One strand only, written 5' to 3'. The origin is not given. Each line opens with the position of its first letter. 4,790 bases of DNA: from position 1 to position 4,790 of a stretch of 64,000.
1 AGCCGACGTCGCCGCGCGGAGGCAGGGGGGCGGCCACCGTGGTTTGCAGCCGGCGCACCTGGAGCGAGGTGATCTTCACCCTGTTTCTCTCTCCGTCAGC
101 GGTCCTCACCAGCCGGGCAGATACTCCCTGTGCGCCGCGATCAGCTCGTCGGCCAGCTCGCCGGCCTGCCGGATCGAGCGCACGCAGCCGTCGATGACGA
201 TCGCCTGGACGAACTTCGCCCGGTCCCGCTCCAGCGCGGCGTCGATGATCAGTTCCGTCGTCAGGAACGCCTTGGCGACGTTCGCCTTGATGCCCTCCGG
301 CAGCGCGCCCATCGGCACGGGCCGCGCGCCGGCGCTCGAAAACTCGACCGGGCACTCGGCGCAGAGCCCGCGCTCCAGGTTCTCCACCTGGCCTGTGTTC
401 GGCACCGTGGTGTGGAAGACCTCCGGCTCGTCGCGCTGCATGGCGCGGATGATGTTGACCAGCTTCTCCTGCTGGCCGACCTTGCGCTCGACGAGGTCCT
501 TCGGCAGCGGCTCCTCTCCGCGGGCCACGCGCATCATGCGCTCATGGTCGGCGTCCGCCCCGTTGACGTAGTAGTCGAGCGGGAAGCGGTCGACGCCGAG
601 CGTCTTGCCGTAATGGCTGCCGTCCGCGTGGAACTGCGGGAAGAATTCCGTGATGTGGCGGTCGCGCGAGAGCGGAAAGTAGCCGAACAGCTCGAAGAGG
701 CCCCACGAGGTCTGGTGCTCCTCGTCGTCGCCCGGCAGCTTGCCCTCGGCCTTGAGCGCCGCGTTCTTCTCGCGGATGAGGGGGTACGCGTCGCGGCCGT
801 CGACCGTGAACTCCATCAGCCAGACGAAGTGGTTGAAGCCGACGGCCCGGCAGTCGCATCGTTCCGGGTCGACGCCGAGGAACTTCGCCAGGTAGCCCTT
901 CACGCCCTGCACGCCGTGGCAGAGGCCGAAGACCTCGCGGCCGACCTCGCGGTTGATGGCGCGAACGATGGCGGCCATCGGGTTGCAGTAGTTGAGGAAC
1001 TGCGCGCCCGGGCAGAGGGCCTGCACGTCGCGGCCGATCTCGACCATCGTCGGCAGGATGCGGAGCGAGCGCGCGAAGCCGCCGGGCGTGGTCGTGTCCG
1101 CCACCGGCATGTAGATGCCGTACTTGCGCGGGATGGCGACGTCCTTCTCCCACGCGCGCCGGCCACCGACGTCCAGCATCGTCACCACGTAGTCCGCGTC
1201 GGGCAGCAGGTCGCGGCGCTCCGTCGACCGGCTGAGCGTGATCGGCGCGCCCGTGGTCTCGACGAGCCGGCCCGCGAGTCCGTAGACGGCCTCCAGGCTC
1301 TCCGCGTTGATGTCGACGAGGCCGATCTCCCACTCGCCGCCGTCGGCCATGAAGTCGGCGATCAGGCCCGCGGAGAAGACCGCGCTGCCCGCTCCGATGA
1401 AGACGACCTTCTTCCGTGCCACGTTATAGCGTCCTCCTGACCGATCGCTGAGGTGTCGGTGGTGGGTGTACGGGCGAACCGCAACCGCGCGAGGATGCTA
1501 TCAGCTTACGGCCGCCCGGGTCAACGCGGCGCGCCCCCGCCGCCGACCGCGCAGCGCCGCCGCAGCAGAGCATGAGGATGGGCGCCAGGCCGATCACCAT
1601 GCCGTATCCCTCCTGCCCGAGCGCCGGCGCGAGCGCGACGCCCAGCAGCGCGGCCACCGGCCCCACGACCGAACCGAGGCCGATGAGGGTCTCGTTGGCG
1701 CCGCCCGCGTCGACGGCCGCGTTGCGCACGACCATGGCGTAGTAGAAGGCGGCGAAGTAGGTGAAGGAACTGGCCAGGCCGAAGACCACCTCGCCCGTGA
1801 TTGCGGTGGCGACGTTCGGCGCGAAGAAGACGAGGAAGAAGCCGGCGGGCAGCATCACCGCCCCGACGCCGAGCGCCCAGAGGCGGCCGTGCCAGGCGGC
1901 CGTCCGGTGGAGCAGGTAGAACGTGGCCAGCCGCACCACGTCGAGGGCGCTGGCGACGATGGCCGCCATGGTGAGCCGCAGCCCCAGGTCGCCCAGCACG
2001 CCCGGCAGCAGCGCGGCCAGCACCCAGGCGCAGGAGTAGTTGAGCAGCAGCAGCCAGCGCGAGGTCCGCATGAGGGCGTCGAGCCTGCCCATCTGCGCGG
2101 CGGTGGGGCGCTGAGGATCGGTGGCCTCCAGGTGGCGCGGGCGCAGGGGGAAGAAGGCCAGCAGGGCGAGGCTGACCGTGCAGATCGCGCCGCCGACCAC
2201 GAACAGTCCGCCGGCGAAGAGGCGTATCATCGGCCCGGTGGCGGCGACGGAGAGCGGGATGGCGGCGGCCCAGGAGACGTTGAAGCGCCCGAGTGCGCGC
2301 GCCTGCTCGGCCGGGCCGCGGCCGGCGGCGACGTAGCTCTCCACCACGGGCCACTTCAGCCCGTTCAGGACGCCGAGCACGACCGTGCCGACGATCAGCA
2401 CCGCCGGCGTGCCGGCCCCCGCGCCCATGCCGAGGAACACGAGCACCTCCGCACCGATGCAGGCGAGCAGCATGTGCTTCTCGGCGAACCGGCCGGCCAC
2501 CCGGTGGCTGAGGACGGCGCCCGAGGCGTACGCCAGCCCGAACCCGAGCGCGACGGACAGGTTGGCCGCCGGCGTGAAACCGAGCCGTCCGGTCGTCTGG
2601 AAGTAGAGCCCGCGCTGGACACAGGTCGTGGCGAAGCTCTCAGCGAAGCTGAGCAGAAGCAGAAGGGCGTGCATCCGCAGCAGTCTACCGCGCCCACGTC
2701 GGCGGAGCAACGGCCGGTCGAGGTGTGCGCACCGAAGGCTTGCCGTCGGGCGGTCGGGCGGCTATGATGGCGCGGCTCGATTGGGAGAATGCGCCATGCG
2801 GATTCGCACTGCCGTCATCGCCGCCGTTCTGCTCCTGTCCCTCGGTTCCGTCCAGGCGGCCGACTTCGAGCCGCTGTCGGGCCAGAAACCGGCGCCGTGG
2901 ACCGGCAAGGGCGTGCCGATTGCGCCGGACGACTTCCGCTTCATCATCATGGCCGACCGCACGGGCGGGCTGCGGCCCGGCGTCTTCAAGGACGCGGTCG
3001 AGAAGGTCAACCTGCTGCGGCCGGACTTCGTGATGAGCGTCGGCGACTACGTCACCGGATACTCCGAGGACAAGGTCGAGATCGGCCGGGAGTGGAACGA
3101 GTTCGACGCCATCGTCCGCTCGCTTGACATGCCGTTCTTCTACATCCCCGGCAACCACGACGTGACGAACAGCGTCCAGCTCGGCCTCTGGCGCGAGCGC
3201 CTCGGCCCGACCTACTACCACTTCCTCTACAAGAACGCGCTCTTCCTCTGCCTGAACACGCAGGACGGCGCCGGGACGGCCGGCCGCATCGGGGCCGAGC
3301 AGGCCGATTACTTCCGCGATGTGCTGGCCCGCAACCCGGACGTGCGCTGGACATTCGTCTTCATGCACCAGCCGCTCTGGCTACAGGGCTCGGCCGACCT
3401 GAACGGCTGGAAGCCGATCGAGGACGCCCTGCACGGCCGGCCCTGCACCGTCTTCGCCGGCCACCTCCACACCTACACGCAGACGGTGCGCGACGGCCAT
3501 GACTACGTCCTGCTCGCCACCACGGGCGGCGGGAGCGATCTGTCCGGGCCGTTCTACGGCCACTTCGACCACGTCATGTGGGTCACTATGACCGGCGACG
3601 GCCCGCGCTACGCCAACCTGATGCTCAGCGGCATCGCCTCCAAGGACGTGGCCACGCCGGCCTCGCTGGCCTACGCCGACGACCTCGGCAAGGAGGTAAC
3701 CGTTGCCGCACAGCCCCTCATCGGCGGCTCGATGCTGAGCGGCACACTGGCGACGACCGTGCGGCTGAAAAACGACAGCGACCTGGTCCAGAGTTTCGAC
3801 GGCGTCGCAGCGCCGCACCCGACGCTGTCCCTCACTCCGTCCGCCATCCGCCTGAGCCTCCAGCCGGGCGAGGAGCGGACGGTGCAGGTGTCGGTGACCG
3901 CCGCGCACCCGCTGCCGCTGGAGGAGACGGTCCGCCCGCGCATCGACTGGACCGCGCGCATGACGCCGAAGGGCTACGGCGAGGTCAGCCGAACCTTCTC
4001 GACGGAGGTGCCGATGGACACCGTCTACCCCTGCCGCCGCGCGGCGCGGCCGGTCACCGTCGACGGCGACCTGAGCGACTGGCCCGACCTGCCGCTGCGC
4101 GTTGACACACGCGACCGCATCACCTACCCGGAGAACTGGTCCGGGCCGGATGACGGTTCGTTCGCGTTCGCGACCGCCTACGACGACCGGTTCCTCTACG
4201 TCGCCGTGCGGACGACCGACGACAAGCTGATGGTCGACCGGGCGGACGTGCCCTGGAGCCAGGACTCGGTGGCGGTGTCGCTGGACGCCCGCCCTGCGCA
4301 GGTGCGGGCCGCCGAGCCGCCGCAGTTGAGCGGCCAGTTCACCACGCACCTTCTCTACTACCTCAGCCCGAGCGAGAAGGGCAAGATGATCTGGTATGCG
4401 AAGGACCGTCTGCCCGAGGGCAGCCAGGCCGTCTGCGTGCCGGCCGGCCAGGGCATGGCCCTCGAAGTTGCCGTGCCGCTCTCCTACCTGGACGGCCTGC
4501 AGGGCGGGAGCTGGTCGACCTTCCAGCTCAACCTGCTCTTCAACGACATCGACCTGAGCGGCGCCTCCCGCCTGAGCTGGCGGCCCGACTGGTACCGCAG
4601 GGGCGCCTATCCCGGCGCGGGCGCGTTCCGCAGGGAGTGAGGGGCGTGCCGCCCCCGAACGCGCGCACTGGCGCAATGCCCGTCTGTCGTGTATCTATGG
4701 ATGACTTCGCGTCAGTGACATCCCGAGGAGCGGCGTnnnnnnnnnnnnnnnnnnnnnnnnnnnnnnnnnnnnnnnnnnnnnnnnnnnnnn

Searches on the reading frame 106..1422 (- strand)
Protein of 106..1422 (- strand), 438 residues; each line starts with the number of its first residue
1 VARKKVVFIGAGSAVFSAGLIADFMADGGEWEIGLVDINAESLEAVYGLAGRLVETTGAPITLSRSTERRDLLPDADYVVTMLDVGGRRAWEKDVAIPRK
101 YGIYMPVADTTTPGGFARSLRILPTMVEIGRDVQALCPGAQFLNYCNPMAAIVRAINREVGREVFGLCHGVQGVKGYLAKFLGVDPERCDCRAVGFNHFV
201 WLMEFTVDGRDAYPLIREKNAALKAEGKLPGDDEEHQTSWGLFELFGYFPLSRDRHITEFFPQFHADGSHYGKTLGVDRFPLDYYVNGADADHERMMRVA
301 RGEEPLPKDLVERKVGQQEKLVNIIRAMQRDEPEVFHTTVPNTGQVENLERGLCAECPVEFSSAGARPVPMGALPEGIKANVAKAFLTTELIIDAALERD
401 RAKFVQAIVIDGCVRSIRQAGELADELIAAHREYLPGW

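Call 39: search_protein_families(library=pfam, proteins=[window:106-1422:-], max_evalue=0.00001)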
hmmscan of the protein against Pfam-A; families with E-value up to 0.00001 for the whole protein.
window:106-1422:- (438 aa): 2 families
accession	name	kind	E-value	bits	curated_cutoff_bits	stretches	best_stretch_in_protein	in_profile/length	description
PF02056.22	Glyco_hydro_4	-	3.3e-43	147.8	23.2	1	5-183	1-182/183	Family 4 glycosyl hydrolase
PF11975.13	Glyco_hydro_4C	-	2.8e-33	116.1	24.1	1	194-411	2-208/211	Family 4 glycosyl hydrolase C-terminal domain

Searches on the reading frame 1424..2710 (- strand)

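Call 39: search_protein_families(library=pfam, proteins=[window:1424-2710:-], max_evalue=0.00001)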
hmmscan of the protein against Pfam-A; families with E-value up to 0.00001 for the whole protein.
window:1424-2710:- (428 aa): 1 family
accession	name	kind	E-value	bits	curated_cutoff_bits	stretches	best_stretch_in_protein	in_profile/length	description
PF07690.21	MFS_1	-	6.5e-15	55.3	33.4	1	42-351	26-347/347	Major Facilitator Superfamily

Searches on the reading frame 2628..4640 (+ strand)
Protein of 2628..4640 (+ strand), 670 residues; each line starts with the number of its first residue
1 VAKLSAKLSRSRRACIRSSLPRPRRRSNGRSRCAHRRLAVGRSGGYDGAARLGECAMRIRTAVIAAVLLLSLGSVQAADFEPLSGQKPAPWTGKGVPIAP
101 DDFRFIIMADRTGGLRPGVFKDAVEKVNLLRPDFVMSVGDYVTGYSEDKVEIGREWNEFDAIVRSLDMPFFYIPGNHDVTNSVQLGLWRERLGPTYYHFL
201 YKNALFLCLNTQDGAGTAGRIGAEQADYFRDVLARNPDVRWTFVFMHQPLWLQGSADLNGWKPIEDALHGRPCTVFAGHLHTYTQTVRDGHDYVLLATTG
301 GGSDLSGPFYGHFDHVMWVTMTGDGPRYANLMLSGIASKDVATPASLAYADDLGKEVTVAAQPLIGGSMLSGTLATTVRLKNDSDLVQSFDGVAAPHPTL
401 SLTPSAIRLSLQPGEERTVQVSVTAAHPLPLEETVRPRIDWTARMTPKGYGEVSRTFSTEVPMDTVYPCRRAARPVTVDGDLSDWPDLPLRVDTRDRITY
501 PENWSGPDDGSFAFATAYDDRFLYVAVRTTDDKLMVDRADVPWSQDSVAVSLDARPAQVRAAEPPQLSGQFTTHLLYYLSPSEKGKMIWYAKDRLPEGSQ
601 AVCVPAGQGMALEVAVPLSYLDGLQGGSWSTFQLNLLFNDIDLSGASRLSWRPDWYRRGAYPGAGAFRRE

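Call 39: search_protein_families(library=pfam, proteins=[window:2628-4640:+], max_evalue=0.00001)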
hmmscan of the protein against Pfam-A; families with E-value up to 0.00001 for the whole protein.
window:2628-4640:+ (670 aa): 1 family
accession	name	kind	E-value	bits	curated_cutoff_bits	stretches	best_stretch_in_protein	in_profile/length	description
PF00149.33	Metallophos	-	1.4e-10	42.4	21.5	1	116-283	11-191/191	Calcineurin-like phosphoesterase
